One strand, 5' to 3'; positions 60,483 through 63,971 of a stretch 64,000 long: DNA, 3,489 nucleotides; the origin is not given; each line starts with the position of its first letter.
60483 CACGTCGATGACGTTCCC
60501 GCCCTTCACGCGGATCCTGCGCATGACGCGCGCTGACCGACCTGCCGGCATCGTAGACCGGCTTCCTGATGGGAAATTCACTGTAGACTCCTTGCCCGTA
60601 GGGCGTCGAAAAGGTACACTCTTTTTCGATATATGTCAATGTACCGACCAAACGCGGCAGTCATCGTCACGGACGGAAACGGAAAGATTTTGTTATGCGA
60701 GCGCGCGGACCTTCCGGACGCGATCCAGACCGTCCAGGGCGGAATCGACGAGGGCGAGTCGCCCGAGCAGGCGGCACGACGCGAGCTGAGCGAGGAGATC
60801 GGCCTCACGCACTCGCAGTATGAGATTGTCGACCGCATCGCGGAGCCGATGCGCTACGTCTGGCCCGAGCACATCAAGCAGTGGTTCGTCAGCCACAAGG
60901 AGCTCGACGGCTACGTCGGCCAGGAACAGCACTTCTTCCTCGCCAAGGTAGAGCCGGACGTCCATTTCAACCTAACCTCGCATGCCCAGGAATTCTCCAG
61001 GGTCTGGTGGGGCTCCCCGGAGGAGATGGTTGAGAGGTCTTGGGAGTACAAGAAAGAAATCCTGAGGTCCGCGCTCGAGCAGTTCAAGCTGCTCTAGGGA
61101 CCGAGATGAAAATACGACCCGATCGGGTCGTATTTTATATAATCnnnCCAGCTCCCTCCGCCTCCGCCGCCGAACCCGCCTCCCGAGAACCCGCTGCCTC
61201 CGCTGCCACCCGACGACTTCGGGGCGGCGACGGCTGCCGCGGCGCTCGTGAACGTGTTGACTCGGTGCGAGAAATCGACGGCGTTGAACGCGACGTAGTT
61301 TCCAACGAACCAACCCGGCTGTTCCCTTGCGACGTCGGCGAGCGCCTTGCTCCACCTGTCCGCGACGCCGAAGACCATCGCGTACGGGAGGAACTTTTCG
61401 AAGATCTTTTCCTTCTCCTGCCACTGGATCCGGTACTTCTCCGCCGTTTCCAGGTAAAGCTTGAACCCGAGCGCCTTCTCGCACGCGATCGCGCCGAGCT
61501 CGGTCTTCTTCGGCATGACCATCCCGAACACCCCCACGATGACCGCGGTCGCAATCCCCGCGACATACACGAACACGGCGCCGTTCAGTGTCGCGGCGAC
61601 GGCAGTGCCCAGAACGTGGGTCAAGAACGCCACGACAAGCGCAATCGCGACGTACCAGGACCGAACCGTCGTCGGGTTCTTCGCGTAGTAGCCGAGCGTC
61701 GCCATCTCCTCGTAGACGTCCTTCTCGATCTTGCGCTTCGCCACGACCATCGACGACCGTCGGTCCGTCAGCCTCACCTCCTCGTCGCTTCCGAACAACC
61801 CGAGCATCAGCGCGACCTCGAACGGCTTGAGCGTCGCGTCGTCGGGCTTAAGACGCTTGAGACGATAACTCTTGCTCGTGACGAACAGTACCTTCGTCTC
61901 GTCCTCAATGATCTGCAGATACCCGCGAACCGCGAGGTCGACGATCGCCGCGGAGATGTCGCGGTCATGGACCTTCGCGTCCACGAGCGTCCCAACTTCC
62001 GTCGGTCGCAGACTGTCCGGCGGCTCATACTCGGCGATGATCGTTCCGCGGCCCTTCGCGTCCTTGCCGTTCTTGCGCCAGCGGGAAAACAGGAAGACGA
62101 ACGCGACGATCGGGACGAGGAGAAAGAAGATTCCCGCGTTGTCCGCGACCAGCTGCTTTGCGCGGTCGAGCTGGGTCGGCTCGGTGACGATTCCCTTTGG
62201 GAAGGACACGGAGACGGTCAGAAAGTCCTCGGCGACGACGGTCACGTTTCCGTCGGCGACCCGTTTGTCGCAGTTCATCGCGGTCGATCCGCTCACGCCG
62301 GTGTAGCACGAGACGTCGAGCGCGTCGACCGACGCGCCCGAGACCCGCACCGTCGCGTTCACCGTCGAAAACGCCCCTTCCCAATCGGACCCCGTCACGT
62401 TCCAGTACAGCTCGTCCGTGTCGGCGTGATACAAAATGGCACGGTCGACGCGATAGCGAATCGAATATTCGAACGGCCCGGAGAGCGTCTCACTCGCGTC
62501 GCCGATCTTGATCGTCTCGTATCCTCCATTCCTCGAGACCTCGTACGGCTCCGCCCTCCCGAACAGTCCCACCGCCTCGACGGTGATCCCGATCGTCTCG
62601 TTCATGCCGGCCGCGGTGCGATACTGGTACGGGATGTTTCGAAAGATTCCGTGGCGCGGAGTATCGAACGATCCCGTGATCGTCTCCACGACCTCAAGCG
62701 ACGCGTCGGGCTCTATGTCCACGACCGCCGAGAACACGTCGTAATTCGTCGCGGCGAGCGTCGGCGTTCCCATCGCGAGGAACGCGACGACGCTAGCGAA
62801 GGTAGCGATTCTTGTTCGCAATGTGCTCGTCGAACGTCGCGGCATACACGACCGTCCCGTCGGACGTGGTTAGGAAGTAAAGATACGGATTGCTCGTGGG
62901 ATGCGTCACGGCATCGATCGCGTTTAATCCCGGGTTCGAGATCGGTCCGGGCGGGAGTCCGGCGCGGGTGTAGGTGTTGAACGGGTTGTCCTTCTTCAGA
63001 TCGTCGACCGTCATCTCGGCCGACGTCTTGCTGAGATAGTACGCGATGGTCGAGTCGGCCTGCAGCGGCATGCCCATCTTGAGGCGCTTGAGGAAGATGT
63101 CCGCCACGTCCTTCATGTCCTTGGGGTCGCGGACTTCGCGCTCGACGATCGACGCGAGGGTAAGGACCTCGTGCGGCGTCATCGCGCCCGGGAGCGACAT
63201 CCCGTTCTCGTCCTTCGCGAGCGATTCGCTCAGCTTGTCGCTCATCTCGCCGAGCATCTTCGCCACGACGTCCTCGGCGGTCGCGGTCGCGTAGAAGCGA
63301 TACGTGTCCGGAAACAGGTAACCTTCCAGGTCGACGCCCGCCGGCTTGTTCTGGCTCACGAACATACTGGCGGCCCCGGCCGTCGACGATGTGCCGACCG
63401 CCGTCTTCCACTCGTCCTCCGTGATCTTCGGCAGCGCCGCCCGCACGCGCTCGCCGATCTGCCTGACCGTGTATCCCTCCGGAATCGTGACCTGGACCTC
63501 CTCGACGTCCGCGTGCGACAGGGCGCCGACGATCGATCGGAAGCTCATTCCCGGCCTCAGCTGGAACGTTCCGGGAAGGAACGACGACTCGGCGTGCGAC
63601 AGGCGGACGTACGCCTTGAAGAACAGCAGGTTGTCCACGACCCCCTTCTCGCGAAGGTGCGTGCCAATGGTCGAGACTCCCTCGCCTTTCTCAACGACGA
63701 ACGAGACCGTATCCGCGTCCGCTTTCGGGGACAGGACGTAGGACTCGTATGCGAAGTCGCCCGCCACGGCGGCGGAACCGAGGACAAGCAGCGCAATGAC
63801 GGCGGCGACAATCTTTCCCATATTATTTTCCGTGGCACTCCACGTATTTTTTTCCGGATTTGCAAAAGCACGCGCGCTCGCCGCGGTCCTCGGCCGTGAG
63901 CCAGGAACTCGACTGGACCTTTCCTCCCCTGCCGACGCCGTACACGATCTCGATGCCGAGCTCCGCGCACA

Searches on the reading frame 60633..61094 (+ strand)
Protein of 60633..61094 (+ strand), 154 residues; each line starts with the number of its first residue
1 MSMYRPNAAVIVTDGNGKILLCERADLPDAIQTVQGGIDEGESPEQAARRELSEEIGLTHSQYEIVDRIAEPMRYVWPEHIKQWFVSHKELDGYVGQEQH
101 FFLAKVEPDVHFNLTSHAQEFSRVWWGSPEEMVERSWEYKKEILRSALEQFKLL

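Call 102: search_protein_families(library=pfam, proteins=[window:60633-61094:+], max_evalue=0.0001)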
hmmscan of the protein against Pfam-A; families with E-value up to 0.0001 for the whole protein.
window:60633-61094:+ (154 aa): 1 family
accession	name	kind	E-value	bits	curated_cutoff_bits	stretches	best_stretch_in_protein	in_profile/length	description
PF00293.34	NUDIX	-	9.9e-20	71.4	21.1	1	3-144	1-131/134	NUDIX domain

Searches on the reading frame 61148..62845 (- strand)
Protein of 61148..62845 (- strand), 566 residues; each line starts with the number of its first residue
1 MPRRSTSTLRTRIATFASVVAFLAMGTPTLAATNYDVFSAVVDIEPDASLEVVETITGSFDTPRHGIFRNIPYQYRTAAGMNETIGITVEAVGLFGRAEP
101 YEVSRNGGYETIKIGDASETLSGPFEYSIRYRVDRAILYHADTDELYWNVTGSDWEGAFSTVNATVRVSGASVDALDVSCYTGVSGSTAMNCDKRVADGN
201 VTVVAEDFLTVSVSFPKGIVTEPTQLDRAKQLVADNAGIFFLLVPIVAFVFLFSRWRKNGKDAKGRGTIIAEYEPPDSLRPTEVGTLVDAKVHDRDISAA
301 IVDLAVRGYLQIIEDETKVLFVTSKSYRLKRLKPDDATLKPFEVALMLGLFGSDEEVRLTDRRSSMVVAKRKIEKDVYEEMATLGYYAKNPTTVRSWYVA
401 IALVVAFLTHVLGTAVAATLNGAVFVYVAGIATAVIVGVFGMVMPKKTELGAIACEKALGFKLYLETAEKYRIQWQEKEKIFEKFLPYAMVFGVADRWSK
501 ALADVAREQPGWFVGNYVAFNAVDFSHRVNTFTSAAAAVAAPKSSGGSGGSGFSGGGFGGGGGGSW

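Call 71: find_encoding_contigs(protein=window:61148-62845:-, flank=10000, max_places=3)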
Protein window:61148-62845:- (566 aa): no gene with exactly this product is on record in the collection.
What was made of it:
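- Tried and rejected: A look-up of a gene near the other end failed because my start codon was wrong (call 71).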

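Call 102: search_protein_families(library=pfam, proteins=[window:61148-62773:-], max_evalue=0.0001)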
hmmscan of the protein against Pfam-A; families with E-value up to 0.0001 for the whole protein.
window:61148-62773:- (542 aa): 2 families
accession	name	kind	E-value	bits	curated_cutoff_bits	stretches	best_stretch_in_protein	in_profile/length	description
PF20990.2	DUF2207_C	-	2.3e-42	145.9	33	1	248-478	5-247/247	Predicted membrane protein (DUF2207) C-terminal domain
PF09972.14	DUF2207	-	2.6e-24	86.8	24.4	1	14-182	5-163/172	Predicted membrane protein (DUF2207) N-terminal domain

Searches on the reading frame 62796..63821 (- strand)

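Call 102: search_protein_families(library=pfam, proteins=[window:62796-63821:-], max_evalue=0.0001)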
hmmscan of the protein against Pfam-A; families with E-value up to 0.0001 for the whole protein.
window:62796-63821:- (342 aa): 1 family
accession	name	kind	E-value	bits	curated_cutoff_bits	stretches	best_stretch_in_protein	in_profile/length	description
PF02618.21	YceG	-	1.8e-83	280.6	32.4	1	41-338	1-274/275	YceG-like family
